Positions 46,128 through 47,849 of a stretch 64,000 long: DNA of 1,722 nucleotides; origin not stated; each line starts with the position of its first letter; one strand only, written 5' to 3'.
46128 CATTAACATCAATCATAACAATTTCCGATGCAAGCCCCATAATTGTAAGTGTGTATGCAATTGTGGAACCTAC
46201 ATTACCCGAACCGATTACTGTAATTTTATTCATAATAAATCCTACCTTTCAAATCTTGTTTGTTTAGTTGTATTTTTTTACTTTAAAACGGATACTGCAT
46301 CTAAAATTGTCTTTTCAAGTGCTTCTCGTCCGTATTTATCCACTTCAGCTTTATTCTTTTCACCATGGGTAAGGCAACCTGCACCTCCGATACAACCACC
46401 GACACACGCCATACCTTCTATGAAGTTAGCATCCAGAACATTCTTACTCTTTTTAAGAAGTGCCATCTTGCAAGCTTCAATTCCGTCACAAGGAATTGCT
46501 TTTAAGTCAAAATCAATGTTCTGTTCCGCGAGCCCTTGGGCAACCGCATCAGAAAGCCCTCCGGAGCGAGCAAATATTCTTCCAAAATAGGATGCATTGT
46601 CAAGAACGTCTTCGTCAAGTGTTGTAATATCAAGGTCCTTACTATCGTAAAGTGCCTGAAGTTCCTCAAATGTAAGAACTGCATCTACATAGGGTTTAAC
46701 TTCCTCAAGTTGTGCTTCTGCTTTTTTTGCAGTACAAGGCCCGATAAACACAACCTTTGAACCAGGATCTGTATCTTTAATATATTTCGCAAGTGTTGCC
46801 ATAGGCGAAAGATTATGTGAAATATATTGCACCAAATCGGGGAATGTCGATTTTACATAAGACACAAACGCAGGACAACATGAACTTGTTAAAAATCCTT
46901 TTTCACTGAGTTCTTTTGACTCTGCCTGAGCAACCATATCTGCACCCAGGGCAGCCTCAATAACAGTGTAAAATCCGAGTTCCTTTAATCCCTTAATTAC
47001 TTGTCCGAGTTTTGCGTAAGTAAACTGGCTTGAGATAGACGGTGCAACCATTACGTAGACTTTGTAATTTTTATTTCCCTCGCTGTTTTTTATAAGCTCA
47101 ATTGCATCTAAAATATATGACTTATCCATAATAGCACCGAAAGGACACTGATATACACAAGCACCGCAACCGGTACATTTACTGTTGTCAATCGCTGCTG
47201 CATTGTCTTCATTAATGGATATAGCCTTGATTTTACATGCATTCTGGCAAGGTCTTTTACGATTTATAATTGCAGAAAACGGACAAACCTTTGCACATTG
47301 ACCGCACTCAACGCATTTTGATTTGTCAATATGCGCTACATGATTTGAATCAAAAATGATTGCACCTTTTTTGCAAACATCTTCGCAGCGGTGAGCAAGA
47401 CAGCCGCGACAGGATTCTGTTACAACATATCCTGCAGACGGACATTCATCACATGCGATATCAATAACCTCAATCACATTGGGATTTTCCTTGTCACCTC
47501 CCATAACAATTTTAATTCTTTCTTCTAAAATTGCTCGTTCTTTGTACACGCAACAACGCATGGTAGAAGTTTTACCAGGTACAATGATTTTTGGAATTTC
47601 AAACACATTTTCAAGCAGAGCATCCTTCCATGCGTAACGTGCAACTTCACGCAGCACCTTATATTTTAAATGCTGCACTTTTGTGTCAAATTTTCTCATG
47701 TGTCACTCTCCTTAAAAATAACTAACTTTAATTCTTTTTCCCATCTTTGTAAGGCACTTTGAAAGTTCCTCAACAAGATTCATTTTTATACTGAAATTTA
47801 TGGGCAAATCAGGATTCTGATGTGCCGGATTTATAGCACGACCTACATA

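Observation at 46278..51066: hfsABCD-like hydrogen-sensing module joined head-to-tail to the fumarate-reduction genes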

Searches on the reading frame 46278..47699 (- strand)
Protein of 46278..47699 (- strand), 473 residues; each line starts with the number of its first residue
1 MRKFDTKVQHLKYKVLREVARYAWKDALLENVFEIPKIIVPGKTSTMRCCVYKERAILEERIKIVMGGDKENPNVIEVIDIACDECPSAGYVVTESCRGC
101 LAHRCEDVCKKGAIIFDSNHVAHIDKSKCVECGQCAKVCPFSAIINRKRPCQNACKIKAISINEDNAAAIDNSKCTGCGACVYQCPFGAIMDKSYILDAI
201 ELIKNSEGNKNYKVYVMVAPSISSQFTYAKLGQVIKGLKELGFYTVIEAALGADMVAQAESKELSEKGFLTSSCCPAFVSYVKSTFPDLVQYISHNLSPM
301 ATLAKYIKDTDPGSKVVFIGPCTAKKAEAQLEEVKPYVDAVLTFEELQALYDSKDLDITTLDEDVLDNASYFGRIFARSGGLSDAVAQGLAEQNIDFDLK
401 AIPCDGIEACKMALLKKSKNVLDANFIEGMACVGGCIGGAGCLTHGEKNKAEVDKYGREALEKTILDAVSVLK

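Call 4: search_protein_families(library=pfam, proteins=[window:46278-47699:-], max_evalue=0.001)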
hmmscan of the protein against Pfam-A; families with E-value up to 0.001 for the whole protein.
window:46278-47699:- (473 aa): 14 families
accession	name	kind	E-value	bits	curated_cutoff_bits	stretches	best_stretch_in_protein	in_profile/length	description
PF02906.19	Fe_hyd_lg_C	-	3.6e-58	197.5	22.1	1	213-440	2-245/245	Iron only hydrogenase large subunit, C-terminal domain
PF00037.32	Fer4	-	2.4e-14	52.9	21.1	2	169-190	2-23/24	4Fe-4S binding domain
PF12838.12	Fer4_7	-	5.2e-12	46.5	27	2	96-143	1-52/52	4Fe-4S dicluster domain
PF12837.12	Fer4_6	-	8.2e-12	44.9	25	2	121-144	1-24/24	4Fe-4S binding domain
PF13484.11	Fer4_16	-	4.5e-11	43.8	30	2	128-187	1-65/66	4Fe-4S double cluster binding domain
PF25160.1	LdpA_Fe-S-bd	-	5.9e-11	42.4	27.6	1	148-195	6-48/49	LdpA Fe-S cluster-binding domain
PF12797.12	Fer4_2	-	1.2e-08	34.8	24.5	2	169-187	4-22/22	4Fe-4S binding domain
PF14697.11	Fer4_21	-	3.5e-08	33.9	35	2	151-190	14-57/59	4Fe-4S dicluster domain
PF13237.11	Fer4_10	-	9.5e-08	32.3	25.5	1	124-186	4-53/53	4Fe-4S dicluster domain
PF13187.11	Fer4_9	-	1.4e-07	31.8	27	2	97-143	2-51/52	4Fe-4S dicluster domain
PF13183.11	Fer4_8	-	1.6e-06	29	27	1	127-188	3-67/68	4Fe-4S dicluster domain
PF13247.11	Fer4_11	-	3.5e-05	24.4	26.2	0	91-145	4-60/100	4Fe-4S dicluster domain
PF12800.12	Fer4_4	-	0.00013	22.5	24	1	173-188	2-17/17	4Fe-4S binding domain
PF13534.11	Fer4_17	-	0.00041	21.3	22.2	1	128-186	1-57/61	4Fe-4S dicluster domain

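Call 13: find_homologous_proteins(query=window:46278-47699:-, max_evalue=1e-20)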
Query window:46278-47699:- (473 aa): 8000 proteins with E <= 1e-20 among 8000 candidates; the best 120 are listed.
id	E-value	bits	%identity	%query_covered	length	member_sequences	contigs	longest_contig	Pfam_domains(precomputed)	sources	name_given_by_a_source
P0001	0.0e+0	1011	94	100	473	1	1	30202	PF14697.12,PF02906.20,PF12797.13,PF12837.13,PF00037.33,PF13484.12,PF12838.13,PF25160.2,PF13237.12,PF13183.12,PF13187.12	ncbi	-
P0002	8.3e-298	1006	93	100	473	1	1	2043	PF14697.12,PF02906.20,PF12797.13,PF12837.13,PF00037.33,PF13484.12,PF12838.13,PF25160.2,PF13237.12,PF13183.12,PF13187.12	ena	-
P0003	1.6e-297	1005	93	100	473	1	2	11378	PF14697.12,PF02906.20,PF12797.13,PF12837.13,PF00037.33,PF13484.12,PF12838.13,PF25160.2,PF13237.12,PF13183.12,PF13187.12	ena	-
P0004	1.3e-296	1002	93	100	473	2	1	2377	PF14697.12,PF02906.20,PF12797.13,PF12837.13,PF00037.33,PF13484.12,PF12838.13,PF25160.2,PF13237.12,PF13183.12,PF13187.12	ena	-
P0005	2.5e-294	994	92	100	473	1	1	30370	PF14697.12,PF02906.20,PF12797.13,PF12837.13,PF00037.33,PF13484.12,PF12838.13,PF25160.2,PF13237.12,PF13187.12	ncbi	-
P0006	7.0e-294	993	92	100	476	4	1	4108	PF14697.12,PF02906.20,PF12797.13,PF12837.13,PF13247.12,PF00037.33,PF13484.12,PF12838.13,PF25160.2,PF13237.12,PF13187.12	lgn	-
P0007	5.4e-292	986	91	100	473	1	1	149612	PF14697.12,PF02906.20,PF12797.13,PF12837.13,PF00037.33,PF13484.12,PF12838.13,PF25160.2,PF13237.12,PF13183.12,PF13187.12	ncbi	-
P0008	1.3e-291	985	91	100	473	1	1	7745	PF14697.12,PF02906.20,PF12797.13,PF12837.13,PF00037.33,PF13484.12,PF12838.13,PF25160.2,PF13237.12,PF13183.12,PF13187.12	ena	-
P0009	1.6e-291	985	91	100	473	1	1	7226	PF14697.12,PF02906.20,PF12797.13,PF12837.13,PF00037.33,PF13484.12,PF12838.13,PF25160.2,PF13237.12,PF13183.12,PF13187.12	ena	-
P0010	2.9e-291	984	91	100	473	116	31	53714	PF14697.12,PF02906.20,PF12797.13,PF12837.13,PF00037.33,PF13484.12,PF12838.13,PF25160.2,PF13237.12,PF13187.12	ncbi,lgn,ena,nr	ncbi:MAG: 4Fe-4S dicluster domain-containing protein [Clostridia bacterium]|nr:4Fe-4S dicluster doma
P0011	3.4e-291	984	91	100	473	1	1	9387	PF14697.12,PF02906.20,PF12797.13,PF12837.13,PF00037.33,PF13484.12,PF12838.13,PF25160.2,PF13237.12,PF13183.12,PF13187.12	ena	-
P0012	5.3e-291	983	91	100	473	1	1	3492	PF14697.12,PF02906.20,PF12797.13,PF12837.13,PF00037.33,PF13484.12,PF12838.13,PF25160.2,PF13237.12,PF13183.12,PF13187.12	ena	-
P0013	6.1e-291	983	91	100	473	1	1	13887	PF14697.12,PF02906.20,PF12797.13,PF12837.13,PF00037.33,PF13484.12,PF12838.13,PF25160.2,PF13237.12,PF13183.12,PF13187.12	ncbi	-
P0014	7.7e-291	983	91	100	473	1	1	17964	PF14697.12,PF02906.20,PF12797.13,PF12837.13,PF00037.33,PF13484.12,PF12838.13,PF25160.2,PF13237.12,PF13183.12,PF13187.12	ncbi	-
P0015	8.5e-291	983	90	100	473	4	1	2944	PF14697.12,PF02906.20,PF12797.13,PF12837.13,PF00037.33,PF13484.12,PF12838.13,PF25160.2,PF13237.12,PF13183.12,PF13187.12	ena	-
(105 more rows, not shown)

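Call 14: find_related_loci(query=window:46278-47699:-, collection=genome_contigs, flank=10000)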
Query window:46278-47699:- (473 aa) in genome_contigs; peptide patterns used: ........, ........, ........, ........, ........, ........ (x = any residue, [..] = any of these).
600 stretches matched a pattern (row limit reached: there are more); 570 encode a relative of the query (tblastn E <= 1e-3); the best 80 are kept; 80 distinct loci.
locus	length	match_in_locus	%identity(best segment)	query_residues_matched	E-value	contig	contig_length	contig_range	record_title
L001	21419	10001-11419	95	1-473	0e+0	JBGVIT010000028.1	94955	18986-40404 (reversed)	MAG: Clostridia bacterium isolate fecal_MAG_129 fecal_MAG_129_contig_0028, whole genome shotgun sequence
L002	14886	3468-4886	95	1-473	0e+0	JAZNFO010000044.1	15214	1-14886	MAG: Clostridia bacterium isolate T1900044714_TS20190180.MAGScoT_cleanbin_000012 SGB_1856_k141_1841271, whole genome sho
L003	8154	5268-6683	92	1-472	0e+0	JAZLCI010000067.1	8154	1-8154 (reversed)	MAG: Clostridia bacterium isolate T1900045051_TC20190044.MAGScoT_cleanbin_000017 SGB_4526_k141_2603842, whole genome sho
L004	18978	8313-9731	90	1-473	0e+0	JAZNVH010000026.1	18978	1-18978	MAG: Candidatus Aphodoplasma sp. isolate T1900044791_TS20190257.MAGScoT_cleanbin_000003 SGB_2648_k141_1045991, whole gen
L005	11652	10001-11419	90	1-473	0e+0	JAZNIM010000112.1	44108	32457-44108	MAG: Eubacteriales bacterium isolate T1900044685_TS20190151.MAGScoT_cleanbin_000017 SGB_1718_k141_1979405, whole genome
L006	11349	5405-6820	89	1-472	0e+0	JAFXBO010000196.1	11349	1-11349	MAG: Clostridia bacterium isolate RGIG6266 Sheep_Rectum-3__c1020590, whole genome shotgun sequence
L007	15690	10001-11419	87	1-473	0e+0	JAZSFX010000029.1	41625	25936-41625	MAG: Clostridia bacterium isolate T1900044580_TS20190046.MAGScoT_cleanbin_000003 SGB_556_k141_3059990, whole genome shot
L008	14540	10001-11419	88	1-473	0e+0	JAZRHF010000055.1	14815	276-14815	MAG: Clostridia bacterium isolate T1900045484_YK20190178.MAGScoT_cleanbin_000022 SGB_7333_k141_955885, whole genome shot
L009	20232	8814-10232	87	1-473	0e+0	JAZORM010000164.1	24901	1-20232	MAG: Acutalibacteraceae bacterium isolate T1900045556_YK20190250.MAGScoT_cleanbin_000023 SGB_7899_k141_183175, whole gen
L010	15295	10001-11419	87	1-473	0e+0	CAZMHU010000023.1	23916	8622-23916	MAG TPA_asm: uncultured Eubacteriales bacterium isolate SRP350583_co1_55 genome assembly, contig: NODE_3572_length_23916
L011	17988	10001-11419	89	1-473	0e+0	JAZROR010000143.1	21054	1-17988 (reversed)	MAG: Clostridia bacterium isolate T1900045391_YK20190081.MAGScoT_cleanbin_000006 SGB_6923_k141_2076652, whole genome sho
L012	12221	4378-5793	86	1-472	0e+0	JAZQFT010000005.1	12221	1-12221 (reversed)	MAG: Ruminococcus sp. isolate T1900044632_TS20190098.MAGScoT_cleanbin_000018 SGB_1067_k141_937366, whole genome shotgun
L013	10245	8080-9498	87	1-473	0e+0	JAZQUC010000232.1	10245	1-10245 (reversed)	MAG: Candidatus Fimenecus sp. isolate T1900045183_TC20190179.MAGScoT_cleanbin_000023 SGB_5251_k141_287808, whole genome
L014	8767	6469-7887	87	1-473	0e+0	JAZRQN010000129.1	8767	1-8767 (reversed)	MAG: Acutalibacteraceae bacterium isolate T1900045362_YK20190052.MAGScoT_cleanbin_000021 SGB_6825_k141_800027, whole gen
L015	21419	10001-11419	91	1-473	0e+0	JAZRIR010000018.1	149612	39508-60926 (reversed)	MAG: Clostridia bacterium isolate T1900045473_YK20190165.MAGScoT_cleanbin_000003 SGB_7243_k141_2272570, whole genome sho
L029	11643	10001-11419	84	1-473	0e+0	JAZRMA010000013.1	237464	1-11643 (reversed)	MAG: Ruminococcus sp. isolate T1900045429_YK20190120.MAGScoT_cleanbin_000007 SGB_7083_k141_166645, whole genome shotgun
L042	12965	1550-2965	83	1-472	0e+0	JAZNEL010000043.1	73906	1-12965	MAG: Acutalibacteraceae bacterium isolate T1900044720_TS20190186.MAGScoT_cleanbin_000003 SGB_1903_k141_1903701, whole ge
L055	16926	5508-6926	82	1-473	0e+0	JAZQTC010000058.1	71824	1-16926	MAG: Acutalibacteraceae bacterium isolate T1900045194_TC20190190.MAGScoT_cleanbin_000014 SGB_5305_k141_1036379, whole ge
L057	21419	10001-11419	85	1-473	0e+0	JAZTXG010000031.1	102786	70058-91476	MAG: Eubacteriales bacterium isolate T1900045331_YK20190020.MAGScoT_cleanbin_000008 SGB_6523_k141_1564562, whole genome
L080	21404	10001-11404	82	4-471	0e+0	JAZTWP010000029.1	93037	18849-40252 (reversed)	MAG: Acutalibacteraceae bacterium isolate T1900045333_YK20190022.MAGScoT_cleanbin_000010 SGB_6552_k141_736043, whole gen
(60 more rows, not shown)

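Call 20: search_solved_structures(query=window:46278-47699:-, show_alignments=2, max_evalue=0.00001)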
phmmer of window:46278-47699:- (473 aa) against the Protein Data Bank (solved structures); distinct sequences matched with E-value up to 0.00001: 58.
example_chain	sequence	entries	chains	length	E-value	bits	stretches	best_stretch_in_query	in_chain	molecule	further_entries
7p5h_A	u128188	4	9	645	2e-27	99.4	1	117-441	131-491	Fe-hydrogenase, subunit alpha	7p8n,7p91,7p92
8a6t_A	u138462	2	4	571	1.4e-25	93.3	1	119-386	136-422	Electron bifurcating hydrogenase subunit HydA1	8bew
7qhf_A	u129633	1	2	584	3.8e-25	91.9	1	122-422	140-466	Iron hydrogenase 1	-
9rjq_A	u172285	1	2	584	4.4e-25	91.7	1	122-422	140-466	Iron hydrogenase 1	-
4xdc_A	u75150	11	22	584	4.5e-25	91.7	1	122-422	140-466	Iron hydrogenase 1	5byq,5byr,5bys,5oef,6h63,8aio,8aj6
1c4a_A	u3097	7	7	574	4.9e-25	91.5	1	122-422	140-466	PROTEIN (FE-ONLY HYDROGENASE) | PROTEIN (PERIPLASMIC HYDROGENASE 1) | Iron hydrogenase 1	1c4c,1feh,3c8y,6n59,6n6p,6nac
4xdd_A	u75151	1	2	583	5.2e-25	91.5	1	122-422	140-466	Iron hydrogenase 1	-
8cjy_A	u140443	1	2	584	5.5e-25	91.4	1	122-422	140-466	Iron hydrogenase 1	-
6gm3_A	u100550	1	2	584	8.3e-25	90.8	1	122-422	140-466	Iron hydrogenase 1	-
9rjo_A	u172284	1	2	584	9e-25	90.7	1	122-422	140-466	Iron hydrogenase 1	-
9rj9_A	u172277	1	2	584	9.1e-25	90.7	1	122-422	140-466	Iron hydrogenase 1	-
6gm0_A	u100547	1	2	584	1e-24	90.5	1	122-422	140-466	Iron hydrogenase 1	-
6gm8_A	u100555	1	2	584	1.1e-24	90.4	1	122-422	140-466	Iron hydrogenase 1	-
6yf4_A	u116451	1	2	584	1.2e-24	90.3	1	122-422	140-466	Iron hydrogenase 1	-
6gm4_A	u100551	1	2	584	1.2e-24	90.3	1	122-422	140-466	Iron hydrogenase 1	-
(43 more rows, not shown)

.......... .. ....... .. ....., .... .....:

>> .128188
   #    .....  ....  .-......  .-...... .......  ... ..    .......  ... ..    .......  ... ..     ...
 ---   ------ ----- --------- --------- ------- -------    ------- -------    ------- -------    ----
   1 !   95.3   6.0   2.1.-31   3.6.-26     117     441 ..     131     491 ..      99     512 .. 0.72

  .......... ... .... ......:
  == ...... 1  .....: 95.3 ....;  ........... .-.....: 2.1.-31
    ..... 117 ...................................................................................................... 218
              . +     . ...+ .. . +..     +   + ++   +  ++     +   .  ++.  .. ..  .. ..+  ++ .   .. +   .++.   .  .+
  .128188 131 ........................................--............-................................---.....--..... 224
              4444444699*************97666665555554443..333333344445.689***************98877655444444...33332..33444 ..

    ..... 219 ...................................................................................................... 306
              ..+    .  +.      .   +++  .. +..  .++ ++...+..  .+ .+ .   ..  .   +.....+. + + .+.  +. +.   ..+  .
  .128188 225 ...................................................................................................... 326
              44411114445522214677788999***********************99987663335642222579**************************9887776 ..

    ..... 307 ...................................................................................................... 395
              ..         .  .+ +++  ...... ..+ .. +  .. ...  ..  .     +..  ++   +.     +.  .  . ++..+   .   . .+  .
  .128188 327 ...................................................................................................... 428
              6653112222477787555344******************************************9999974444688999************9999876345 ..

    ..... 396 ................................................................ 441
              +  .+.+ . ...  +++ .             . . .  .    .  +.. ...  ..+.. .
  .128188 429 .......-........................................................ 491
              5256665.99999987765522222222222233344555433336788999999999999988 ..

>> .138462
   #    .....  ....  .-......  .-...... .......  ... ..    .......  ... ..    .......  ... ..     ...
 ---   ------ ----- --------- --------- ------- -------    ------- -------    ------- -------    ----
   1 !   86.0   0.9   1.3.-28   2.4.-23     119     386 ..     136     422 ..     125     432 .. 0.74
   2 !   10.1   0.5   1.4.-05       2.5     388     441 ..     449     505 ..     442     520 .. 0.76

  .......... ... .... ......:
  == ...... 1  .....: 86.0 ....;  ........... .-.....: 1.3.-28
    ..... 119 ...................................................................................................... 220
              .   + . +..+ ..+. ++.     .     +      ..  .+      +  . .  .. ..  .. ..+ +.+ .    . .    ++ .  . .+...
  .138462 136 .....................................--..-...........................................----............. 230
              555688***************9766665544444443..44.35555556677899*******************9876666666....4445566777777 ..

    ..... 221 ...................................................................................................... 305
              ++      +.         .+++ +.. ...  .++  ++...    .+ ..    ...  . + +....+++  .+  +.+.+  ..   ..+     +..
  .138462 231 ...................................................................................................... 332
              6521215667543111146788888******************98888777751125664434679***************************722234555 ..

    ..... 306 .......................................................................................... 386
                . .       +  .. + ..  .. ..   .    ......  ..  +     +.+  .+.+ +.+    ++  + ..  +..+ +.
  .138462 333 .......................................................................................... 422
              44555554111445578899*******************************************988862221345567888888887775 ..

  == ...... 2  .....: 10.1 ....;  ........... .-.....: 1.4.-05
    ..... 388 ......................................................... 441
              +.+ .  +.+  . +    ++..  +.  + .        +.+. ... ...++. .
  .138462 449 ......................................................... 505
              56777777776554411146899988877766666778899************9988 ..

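Call 27: search_protein_families(library=ncbifam, proteins=[window:46278-47699:-], max_evalue=0.00001)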
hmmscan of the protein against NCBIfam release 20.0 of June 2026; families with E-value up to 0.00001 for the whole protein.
window:46278-47699:- (473 aa): 44 families (the best 25 are shown)
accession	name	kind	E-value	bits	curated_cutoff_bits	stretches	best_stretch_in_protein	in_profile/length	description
TIGR04105.1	FeFe_hydrog_B1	subfamily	6.1e-167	556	450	1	4-445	1-461/462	monomeric [FeFe] hydrogenase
TIGR02512.1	FeFe_hydrog_A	subfamily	2.6e-44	151.6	405.95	1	123-388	3-291/375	[FeFe] hydrogenase, group A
NF040763.1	FeFe_hydrog_A6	exception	5.3e-40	137.3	765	1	115-402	133-443/571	NADH-dependent [FeFe] hydrogenase, group A6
NF040762.1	Hydr_FeFe_Clost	exception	6e-32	111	900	1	118-402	135-442/572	ferredoxin hydrogenase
TIGR02700.1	flavo_MJ0208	hypoth_equivalog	7.5e-13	48.3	251.35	1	92-147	145-197/234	dihydromethanopterin reductase (acceptor)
NF045992.1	CircClkLdpA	equivalog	2.3e-12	46.6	450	1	148-203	110-165/360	circadian clock protein LdpA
NF040770.1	hetero_SS_HdrA2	exception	2.7e-11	42.3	1100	1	151-201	585-634/777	CoB-CoM heterodisulfide reductase HdrA2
NF007382.0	PRK09898.1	equivalog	2.8e-11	43.4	213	0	93-142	119-169/208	ferredoxin-like protein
NF058577.1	FdxA_fam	equivalog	2.9e-11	43.4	65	2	91-143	3-52/52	4Fe-4S ferredoxin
NF040864.1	HgcB_ferredoxin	equivalog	2.4e-10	40.1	99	2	94-144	13-61/93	mercury methylation ferredoxin HgcB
NF005504.0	PRK07118.1-3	equivalog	2.8e-10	40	437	2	34-146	164-267/293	Fe-S cluster domain-containing protein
TIGR02179.1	PorD_KorD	subfamily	4.7e-09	36.2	60.05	0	150-191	32-73/78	2-oxoacid:acceptor oxidoreductase, delta subunit, pyruvate/2-ketoisovalerate family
NF038355.1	FDH3_beta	equivalog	6.7e-09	36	240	1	149-189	60-100/180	formate dehydrogenase FDH3 subunit beta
NF038196.1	ferrodoxin_EFR1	subfamily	7.7e-09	35.9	75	0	89-145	178-230/242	EFR1 family ferrodoxin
NF048010.1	SfplDhtActHpsHDes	equivalog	1.2e-08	34.2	430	0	102-145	63-106/298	(2S)-3-sulfopropanediol dehydratase activating enzyme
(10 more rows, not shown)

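Call 48: search_protein_families(library=pfam, proteins=[L055:4227-4907:-, L011:11466-12746:+, L029:9038-9973:+], max_evalue=1)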
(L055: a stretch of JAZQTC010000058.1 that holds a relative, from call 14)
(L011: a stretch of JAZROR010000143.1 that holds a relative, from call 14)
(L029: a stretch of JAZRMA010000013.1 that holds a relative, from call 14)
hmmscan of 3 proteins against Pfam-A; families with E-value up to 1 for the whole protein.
L055:4227-4907:- (226 aa): 4 families
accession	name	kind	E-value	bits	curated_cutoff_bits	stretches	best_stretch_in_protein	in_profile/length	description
PF06971.19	Put_DNA-bind_N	-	4.5e-15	55.9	27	1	20-66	2-48/49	Putative DNA-binding protein N-terminus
PF02629.25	CoA_binding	-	6e-12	46.6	22.3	1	97-191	3-96/97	CoA binding domain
PF08279.18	HTH_11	-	0.077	13.3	25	1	44-74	15-44/55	HTH domain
PF08280.17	HTH_Mga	-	0.25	11.8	23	1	45-67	19-41/59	M protein trans-acting positive regulator (MGA) HTH domain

L011:11466-12746:+ (426 aa): 4 families
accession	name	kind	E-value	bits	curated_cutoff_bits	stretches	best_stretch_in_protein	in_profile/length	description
PF25137.1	ADH_Fe_C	-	9e-51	172.8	27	1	207-417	1-192/194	Fe-containing alcohol dehydrogenase family, C-terminal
PF00465.25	Fe-ADH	-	3.2e-46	157.4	31.3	1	28-196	1-168/168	Iron-containing alcohol dehydrogenase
PF13685.12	Fe-ADH_2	-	4.7e-08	33.6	28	1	39-129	12-99/149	Iron-containing alcohol dehydrogenase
PF18849.6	baeRF_family7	-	0.097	13.3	27.2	1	321-357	47-86/144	Bacterial archaeo-eukaryotic release factor family 7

L029:9038-9973:+ (312 aa): 15 families
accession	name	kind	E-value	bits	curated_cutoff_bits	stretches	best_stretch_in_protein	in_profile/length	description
PF00056.29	Ldh_1_N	-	6.8e-43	146.5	27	1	1-138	2-141/141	lactate/malate dehydrogenase, NAD binding domain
PF02866.23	Ldh_1_C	-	1.6e-31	110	22.6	1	141-309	1-169/174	lactate/malate dehydrogenase, alpha/beta C-terminal domain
PF02056.22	Glyco_hydro_4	-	1.8e-05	24.8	23.2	1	91-132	120-161/183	Family 4 glycosyl hydrolase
PF01266.30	DAO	-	6.7e-05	23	27.9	1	1-33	1-31/353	FAD dependent oxidoreductase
PF03435.24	Sacchrp_dh_NADP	-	0.00045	21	25.1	1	2-43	1-42/129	Saccharopine dehydrogenase NADP binding domain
PF03807.23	F420_oxidored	-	0.0011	19.9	21.6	1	1-54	1-46/94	NADP oxidoreductase coenzyme F420-dependent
PF02737.24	3HCDH_N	-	0.0038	17.6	22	1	1-43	1-41/180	3-hydroxyacyl-CoA dehydrogenase, NAD binding domain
PF03721.20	UDPG_MGDP_dh_N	-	0.0041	17.2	27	1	1-36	2-35/187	UDP-glucose/GDP-mannose dehydrogenase family, NAD binding domain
PF02558.23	ApbA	-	0.0042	17.2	22.2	1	2-35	1-34/150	Ketopantoate reductase PanE/ApbA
PF02254.24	TrkA_N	-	0.0068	17.2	23.8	1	2-37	1-34/116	TrkA-N domain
PF03486.20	HI0933_like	-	0.012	15.5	50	0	1-35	2-34/244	HI0933-like protein Rossmann domain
PF13241.12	NAD_binding_7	-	0.013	16.5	22.1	1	1-57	9-55/104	Putative NAD(P)-binding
PF24902.1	Ig_NUP210_9th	-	0.068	13.7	27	1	225-273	21-71/79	NUP210, Ig-like domain 9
PF13454.12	NAD_binding_9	-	0.091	13.2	21.8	1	4-41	2-40/155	FAD-NAD(P)-binding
PF13450.12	NAD_binding_8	-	0.17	12.6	21.9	1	4-32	1-27/68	NAD(P)-binding Rossmann-like domain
